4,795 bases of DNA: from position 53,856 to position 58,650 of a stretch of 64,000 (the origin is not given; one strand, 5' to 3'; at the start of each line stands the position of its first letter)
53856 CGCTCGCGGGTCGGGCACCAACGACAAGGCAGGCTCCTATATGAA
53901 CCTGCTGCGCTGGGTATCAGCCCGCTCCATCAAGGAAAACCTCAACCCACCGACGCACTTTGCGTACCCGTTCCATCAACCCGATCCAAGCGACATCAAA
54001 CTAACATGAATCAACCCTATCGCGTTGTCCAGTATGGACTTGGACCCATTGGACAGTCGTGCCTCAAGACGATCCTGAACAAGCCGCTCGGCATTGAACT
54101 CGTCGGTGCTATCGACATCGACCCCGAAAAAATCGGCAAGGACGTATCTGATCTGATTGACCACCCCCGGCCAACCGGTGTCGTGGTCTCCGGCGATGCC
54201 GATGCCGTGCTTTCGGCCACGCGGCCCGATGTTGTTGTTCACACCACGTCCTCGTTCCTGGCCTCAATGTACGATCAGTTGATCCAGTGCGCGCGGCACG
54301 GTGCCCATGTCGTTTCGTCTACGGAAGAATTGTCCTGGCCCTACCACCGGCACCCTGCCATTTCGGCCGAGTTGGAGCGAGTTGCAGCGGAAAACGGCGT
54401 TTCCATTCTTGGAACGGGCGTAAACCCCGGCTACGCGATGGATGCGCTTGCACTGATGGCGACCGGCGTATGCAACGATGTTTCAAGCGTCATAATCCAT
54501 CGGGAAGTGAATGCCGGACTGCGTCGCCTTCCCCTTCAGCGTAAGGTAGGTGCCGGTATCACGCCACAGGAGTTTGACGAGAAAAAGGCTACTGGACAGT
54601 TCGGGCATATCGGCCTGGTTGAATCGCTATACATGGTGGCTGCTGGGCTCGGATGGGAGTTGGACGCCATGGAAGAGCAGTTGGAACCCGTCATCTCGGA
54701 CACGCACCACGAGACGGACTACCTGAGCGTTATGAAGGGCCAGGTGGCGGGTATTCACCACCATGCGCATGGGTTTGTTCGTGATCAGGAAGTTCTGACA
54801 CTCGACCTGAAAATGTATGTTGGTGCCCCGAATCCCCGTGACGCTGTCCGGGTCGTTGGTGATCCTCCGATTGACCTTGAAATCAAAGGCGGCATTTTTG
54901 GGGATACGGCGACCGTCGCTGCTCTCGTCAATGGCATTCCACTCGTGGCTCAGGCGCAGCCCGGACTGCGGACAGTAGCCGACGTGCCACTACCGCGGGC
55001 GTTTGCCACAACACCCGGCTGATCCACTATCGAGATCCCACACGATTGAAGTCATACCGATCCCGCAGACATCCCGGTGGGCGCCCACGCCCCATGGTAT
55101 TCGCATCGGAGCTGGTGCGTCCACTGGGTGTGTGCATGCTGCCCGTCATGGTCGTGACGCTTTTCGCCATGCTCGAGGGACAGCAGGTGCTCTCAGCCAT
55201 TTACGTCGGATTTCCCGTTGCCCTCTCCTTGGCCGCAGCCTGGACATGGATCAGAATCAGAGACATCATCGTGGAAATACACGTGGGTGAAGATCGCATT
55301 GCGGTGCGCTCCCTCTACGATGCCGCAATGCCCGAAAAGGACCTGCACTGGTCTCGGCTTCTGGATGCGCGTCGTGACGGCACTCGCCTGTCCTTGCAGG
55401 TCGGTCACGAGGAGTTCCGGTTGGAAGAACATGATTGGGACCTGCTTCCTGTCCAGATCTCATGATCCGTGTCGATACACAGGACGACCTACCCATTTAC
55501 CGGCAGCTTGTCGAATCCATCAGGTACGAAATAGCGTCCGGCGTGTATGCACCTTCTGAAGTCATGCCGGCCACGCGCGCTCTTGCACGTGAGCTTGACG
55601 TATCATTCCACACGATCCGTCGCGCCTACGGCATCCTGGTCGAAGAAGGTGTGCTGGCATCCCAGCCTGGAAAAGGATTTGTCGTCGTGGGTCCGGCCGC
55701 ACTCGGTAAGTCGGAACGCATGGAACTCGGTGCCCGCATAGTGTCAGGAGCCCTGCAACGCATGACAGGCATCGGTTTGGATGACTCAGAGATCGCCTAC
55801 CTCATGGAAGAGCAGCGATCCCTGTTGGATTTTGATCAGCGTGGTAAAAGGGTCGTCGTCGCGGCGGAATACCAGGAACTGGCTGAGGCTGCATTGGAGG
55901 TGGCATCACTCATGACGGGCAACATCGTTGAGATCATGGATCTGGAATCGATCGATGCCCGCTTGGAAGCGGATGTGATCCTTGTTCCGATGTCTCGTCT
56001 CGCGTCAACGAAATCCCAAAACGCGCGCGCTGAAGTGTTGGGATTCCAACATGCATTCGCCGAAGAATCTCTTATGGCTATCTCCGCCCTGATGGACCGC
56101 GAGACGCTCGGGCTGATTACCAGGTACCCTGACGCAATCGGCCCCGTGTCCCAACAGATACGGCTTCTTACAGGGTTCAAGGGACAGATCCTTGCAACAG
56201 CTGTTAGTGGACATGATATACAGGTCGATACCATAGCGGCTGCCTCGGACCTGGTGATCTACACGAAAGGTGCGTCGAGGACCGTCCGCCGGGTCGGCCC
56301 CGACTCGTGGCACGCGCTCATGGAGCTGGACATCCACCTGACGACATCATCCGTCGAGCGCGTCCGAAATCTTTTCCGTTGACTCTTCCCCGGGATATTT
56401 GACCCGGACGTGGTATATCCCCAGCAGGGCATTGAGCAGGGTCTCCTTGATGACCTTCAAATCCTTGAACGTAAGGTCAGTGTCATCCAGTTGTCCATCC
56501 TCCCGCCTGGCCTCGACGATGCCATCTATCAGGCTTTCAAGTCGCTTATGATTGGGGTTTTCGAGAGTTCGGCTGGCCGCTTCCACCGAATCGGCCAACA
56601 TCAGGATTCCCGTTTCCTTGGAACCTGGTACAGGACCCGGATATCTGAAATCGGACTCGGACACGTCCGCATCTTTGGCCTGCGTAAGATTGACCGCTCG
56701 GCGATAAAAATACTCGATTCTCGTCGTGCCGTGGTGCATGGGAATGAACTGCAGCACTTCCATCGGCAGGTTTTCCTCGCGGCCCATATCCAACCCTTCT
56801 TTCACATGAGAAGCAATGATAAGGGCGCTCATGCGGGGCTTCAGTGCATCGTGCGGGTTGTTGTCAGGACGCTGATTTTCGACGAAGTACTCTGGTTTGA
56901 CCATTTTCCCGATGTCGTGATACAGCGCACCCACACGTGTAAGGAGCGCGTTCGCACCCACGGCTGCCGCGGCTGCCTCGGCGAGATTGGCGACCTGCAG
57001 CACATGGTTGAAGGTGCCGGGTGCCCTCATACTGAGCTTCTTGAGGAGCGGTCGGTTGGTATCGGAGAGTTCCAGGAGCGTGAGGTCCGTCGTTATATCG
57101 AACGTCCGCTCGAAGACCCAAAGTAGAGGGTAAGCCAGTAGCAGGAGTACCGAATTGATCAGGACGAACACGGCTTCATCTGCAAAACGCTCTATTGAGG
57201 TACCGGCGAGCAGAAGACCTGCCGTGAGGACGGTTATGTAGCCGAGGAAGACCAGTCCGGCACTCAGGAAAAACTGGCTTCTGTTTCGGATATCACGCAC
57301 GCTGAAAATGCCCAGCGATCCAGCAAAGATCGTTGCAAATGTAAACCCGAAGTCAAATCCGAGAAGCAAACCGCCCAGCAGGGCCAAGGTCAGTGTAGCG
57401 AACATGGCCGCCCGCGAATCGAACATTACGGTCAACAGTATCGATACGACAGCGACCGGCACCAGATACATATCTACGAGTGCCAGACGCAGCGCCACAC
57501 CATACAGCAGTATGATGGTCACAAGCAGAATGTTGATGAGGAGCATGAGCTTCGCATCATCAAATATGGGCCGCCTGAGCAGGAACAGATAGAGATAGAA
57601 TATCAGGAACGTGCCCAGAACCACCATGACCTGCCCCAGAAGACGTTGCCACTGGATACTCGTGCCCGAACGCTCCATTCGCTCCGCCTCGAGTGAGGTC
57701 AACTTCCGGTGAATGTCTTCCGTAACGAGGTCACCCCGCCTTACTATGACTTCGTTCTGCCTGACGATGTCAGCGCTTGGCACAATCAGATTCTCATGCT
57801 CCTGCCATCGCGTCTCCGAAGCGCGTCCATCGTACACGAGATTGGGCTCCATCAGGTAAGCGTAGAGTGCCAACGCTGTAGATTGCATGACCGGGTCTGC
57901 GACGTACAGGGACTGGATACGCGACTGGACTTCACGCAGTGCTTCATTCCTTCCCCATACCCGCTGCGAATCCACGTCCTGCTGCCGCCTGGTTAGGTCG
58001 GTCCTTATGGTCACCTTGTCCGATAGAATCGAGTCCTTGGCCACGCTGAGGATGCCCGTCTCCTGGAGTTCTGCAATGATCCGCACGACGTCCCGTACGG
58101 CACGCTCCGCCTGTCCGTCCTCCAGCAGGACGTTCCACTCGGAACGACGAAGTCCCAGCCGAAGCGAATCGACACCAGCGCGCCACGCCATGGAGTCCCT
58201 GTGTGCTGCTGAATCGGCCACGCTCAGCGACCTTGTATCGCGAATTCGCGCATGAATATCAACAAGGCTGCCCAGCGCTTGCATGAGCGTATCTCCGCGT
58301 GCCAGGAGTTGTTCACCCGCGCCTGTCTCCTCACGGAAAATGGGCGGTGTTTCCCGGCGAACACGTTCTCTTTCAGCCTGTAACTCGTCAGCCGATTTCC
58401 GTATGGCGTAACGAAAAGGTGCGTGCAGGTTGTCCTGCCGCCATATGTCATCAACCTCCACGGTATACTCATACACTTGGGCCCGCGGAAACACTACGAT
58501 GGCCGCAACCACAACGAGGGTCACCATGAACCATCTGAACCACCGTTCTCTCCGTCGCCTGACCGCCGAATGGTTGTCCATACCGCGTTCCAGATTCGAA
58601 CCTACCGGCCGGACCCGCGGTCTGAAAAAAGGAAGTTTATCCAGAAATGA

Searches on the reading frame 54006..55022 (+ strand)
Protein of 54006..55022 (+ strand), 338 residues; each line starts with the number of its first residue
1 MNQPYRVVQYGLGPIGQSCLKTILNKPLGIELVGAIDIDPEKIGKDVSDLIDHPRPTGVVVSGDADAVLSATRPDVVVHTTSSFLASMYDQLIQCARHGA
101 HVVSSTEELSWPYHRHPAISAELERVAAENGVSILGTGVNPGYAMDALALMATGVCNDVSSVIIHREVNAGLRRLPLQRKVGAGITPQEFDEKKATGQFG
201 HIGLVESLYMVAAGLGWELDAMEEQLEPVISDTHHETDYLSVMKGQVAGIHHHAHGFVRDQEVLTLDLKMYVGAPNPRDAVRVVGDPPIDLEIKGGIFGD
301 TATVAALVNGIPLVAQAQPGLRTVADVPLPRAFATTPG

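Call 60: search_protein_families(library=ncbifam, proteins=[window:54006-55022:+], max_evalue=0.00001)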
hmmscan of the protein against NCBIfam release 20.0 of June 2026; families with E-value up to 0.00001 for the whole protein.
window:54006-55022:+ (338 aa): 1 family
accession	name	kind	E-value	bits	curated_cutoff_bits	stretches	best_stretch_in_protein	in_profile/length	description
NF040740.1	ornith_Ord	equivalog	4.5e-86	289.3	400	1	5-333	1-333/335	2,4-diaminopentanoate dehydrogenase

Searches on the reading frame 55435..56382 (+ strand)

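Call 60: search_protein_families(library=ncbifam, proteins=[window:55435-56382:+], max_evalue=0.00001)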
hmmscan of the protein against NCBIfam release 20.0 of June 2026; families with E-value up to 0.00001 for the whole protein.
window:55435-56382:+ (315 aa): 14 families
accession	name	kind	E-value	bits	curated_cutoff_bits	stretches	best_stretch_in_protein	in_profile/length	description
NF052282.1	PLP_TF_PdxR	equivalog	6.2e-18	65.1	320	1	20-87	1-68/448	MocR-like pyridoxine biosynthesis transcription factor PdxR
NF052281.1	rhizopine_MocR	equivalog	6e-13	48.2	650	1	10-88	8-86/479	rhizopine catabolism transcriptional regulator MocR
TIGR02325.1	C_P_lyase_phnF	equivalog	1.5e-12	47.5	156.8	1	20-85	8-73/238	phosphonate metabolism transcriptional regulator PhnF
NF052290.2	MocR_like_YczR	exception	3.5e-12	45.8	487.4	1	16-91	15-90/458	MocR-like transcription factor YczR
NF052286.1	ecto_TF_EhuR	exception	4.9e-11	41.8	480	1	19-85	10-76/458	MocR-like ectoine utilization transcription factor EhuR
NF047563.1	modulin_PmtR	equivalog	1.4e-10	41.3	200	1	12-84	4-76/125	PSM export ABC transporter transcriptional regulator PmtR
NF008491.0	PRK11402.1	subfamily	5.2e-10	39.2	269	1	12-84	3-75/243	GntR family transcriptional regulator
NF007292.0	PRK09764.1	equivalog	2.7e-09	36.6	281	1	19-83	4-68/240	GntR family transcriptional regulator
NF052285.1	GABA_TF_GabR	exception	4.2e-08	32.4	600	1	22-84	1-63/456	MocR-like transcriptional regulator GabR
NF041547.1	GntR_LSA1692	equivalog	4.8e-08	32.9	275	1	21-86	2-67/233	GntR family transcriptional regulator, LSA1692 subfamily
NF012025.0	PRK15481.1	equivalog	1.6e-07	30.3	573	1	25-94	11-80/432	MocR-like B6 salvage transcription factor PtsJ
TIGR02404.1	trehalos_R_Bsub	equivalog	2.6e-07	30.5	211.95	1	22-86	2-66/233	trehalose operon repressor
TIGR02018.2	his_ut_repres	equivalog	2.8e-07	30.1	220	1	22-87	1-66/226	histidine utilization transcriptional repressor HutC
NF053730.1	TransRegRv1152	equivalog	6e-07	29.4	170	1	10-81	6-77/120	Rv1152 family transcriptional regulator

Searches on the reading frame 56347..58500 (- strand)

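Call 60: search_protein_families(library=ncbifam, proteins=[window:56347-58500:-], max_evalue=0.00001)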
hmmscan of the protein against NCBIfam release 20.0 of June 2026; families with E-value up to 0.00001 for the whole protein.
window:56347-58500:- (717 aa): 2 families
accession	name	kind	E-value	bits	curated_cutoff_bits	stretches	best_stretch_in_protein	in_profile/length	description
TIGR00277.1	HDIG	domain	2.9e-22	78.3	27.6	1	494-591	3-83/84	HDIG domain-containing metalloprotein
TIGR03319.1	RNase_Y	equivalog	9.2e-06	24.4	454.35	0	497-537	331-371/514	ribonuclease Y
